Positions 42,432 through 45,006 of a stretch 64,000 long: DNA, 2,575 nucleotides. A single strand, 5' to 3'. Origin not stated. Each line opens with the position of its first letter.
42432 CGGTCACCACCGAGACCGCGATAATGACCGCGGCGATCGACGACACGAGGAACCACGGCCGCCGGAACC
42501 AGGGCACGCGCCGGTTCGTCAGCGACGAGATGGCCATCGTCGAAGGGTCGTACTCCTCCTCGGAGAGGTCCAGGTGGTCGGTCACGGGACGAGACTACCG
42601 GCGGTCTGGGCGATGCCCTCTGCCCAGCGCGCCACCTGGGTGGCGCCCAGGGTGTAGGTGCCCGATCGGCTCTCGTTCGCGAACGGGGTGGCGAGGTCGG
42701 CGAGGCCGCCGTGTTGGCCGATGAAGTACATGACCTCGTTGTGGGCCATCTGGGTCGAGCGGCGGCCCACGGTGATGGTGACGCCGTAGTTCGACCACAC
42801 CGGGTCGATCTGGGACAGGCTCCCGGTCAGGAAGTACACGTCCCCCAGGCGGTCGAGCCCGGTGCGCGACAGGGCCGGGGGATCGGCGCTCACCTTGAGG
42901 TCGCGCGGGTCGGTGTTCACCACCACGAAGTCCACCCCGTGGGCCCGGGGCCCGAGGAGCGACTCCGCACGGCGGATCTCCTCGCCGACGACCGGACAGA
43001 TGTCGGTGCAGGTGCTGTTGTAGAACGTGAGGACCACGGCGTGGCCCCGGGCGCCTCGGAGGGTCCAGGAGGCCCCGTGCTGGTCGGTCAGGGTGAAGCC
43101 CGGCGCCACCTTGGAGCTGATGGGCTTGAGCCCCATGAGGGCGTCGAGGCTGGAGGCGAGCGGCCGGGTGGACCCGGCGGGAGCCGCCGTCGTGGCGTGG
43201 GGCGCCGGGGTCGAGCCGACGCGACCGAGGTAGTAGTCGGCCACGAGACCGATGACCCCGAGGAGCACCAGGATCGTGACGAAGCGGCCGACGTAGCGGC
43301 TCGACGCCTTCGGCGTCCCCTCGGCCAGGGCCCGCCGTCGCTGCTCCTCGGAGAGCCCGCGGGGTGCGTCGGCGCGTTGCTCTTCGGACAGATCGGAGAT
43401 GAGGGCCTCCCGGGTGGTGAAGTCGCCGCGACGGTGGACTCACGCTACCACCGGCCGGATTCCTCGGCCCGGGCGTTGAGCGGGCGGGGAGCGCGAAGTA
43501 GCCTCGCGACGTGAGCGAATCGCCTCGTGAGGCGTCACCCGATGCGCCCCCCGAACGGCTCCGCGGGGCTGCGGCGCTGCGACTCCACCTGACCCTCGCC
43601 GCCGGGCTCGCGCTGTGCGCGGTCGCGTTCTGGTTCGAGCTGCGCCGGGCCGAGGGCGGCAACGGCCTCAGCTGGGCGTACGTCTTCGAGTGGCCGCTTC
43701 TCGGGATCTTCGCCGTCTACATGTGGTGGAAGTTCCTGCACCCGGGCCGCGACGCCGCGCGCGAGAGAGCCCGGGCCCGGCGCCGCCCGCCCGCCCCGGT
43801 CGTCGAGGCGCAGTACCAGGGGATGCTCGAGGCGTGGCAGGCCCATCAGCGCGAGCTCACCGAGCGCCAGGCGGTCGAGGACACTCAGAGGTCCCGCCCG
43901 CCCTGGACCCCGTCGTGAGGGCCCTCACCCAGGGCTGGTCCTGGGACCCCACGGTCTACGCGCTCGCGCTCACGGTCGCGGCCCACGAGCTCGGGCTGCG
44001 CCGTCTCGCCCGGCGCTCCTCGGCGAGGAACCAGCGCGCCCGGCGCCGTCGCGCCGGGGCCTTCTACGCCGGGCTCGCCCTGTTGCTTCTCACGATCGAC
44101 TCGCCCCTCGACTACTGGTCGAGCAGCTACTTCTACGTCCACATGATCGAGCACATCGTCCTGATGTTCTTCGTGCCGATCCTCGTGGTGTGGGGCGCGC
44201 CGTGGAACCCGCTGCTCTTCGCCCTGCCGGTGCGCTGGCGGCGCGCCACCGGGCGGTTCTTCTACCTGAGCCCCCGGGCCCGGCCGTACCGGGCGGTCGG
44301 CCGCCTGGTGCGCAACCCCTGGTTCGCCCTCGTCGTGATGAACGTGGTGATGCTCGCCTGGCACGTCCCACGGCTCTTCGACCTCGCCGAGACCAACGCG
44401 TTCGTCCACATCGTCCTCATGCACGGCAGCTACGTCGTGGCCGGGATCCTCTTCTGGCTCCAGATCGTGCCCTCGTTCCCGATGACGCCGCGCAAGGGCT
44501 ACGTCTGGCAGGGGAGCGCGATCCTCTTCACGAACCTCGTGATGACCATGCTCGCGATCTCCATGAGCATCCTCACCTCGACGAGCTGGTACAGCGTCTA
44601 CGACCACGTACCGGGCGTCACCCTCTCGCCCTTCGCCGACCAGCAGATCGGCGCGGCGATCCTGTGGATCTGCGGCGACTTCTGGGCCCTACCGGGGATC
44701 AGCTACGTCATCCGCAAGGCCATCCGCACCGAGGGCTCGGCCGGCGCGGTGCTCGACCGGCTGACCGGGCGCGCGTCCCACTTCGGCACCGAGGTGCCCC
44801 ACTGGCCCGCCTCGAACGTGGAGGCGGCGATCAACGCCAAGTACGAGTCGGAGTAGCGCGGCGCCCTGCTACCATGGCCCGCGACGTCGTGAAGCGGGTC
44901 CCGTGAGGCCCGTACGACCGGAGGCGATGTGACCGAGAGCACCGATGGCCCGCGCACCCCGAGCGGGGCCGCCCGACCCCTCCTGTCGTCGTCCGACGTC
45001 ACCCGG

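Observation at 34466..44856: Self-contained heme-copper oxidase island with every copper-maturation component duplicated and several unassigned membrane ORFs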

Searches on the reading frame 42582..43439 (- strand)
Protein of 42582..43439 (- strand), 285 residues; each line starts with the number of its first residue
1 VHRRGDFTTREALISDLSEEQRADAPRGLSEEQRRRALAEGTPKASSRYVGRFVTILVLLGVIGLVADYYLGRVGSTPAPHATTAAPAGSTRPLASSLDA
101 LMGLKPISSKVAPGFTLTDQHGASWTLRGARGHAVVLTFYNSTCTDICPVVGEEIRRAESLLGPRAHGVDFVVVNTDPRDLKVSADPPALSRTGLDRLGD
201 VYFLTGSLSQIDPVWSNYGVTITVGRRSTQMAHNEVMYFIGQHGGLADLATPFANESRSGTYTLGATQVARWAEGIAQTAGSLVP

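Call 5: search_protein_families(library=pfam, max_evalue=0.01, proteins=[window:42582-43439:-])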
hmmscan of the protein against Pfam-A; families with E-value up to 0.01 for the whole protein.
window:42582-43439:- (285 aa): 3 families
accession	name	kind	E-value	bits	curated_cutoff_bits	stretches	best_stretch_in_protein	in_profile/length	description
PF02630.20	SCO1-SenC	-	2.8e-13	50.4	22.8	1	114-244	3-132/134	SCO1/SenC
PF00578.27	AhpC-TSA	-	6.9e-07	29.7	26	1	111-180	4-71/124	AhpC/TSA family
PF08534.16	Redoxin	-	0.00025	21.3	26.6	1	112-184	6-78/148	Redoxin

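Call 6: search_protein_families(library=ncbifam, max_evalue=0.01, proteins=[window:42582-43439:-])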
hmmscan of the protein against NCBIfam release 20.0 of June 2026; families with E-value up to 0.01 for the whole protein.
window:42582-43439:- (285 aa): 2 families
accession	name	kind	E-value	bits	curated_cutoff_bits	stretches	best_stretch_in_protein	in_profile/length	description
NF006960.0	PRK09437.1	equivalog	0.00056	19.9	140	1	110-178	8-74/156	thioredoxin-dependent thiol peroxidase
NF002854.0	PRK03147.1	subfamily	0.0048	16.8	170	1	110-184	40-111/176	thiol-disulfide oxidoreductase ResA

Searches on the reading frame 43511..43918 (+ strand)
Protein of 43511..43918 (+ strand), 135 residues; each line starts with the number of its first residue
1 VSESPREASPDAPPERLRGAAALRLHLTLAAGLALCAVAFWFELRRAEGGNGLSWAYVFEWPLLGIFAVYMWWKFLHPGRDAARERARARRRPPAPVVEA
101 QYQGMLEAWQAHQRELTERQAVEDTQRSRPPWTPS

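Call 5: search_protein_families(library=pfam, max_evalue=0.01, proteins=[window:43511-43918:+])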
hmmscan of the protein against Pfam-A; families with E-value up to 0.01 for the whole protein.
window:43511-43918:+ (135 aa): 0 families

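Call 8: search_protein_families(library=pfam, max_evalue=10, proteins=[window:43511-43918:+])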
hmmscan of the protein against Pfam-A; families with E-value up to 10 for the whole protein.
window:43511-43918:+ (135 aa): 0 families

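Call 69: search_solved_structures(query=A7, max_evalue=10)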
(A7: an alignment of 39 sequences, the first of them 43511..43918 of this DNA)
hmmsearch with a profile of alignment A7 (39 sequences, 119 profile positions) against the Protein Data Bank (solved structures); distinct sequences matched with E-value up to 10: 1.
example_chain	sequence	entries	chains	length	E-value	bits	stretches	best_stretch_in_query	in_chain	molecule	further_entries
28oa_A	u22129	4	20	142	1.1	12.4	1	61-115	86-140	Large-conductance mechanosensitive channel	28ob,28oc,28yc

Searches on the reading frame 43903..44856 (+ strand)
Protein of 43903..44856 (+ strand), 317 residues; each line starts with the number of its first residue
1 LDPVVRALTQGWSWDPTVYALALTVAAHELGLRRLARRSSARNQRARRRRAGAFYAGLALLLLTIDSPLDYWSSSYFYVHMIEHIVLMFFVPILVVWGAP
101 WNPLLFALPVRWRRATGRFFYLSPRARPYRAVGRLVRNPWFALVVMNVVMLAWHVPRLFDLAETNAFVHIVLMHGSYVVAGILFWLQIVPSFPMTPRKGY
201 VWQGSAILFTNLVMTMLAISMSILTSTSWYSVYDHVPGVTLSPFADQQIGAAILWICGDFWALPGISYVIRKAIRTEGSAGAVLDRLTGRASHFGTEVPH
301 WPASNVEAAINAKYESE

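Call 6: search_protein_families(library=ncbifam, max_evalue=0.01, proteins=[window:43903-44856:+])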
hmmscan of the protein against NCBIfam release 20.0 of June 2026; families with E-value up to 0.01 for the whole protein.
window:43903-44856:+ (317 aa): 1 family
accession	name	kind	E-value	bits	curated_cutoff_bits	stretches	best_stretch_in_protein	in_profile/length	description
TIGR02737.1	caa3_CtaG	equivalog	2.6e-14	53.5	279.35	1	14-234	11-213/281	cytochrome c oxidase assembly factor CtaG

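Call 8: search_protein_families(library=pfam, max_evalue=10, proteins=[window:43903-44856:+])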
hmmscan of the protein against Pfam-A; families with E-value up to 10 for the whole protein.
window:43903-44856:+ (317 aa): 4 families
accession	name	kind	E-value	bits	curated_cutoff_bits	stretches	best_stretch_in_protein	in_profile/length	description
PF09678.15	Caa3_CtaG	-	2.8e-45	155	27.7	1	30-275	5-236/237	Cytochrome c oxidase caa3 assembly factor (Caa3_CtaG)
PF10724.14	DUF2516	-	0.093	13.5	30.6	1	123-190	28-83/92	Protein of unknown function (DUF2516)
PF11808.13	PhoR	-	0.23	12.3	27.1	1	131-162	18-49/86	Phosphate regulon sensor protein PhoR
PF07185.16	DUF1404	-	7.4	6.7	29.4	0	136-185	45-93/169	Protein of unknown function (DUF1404)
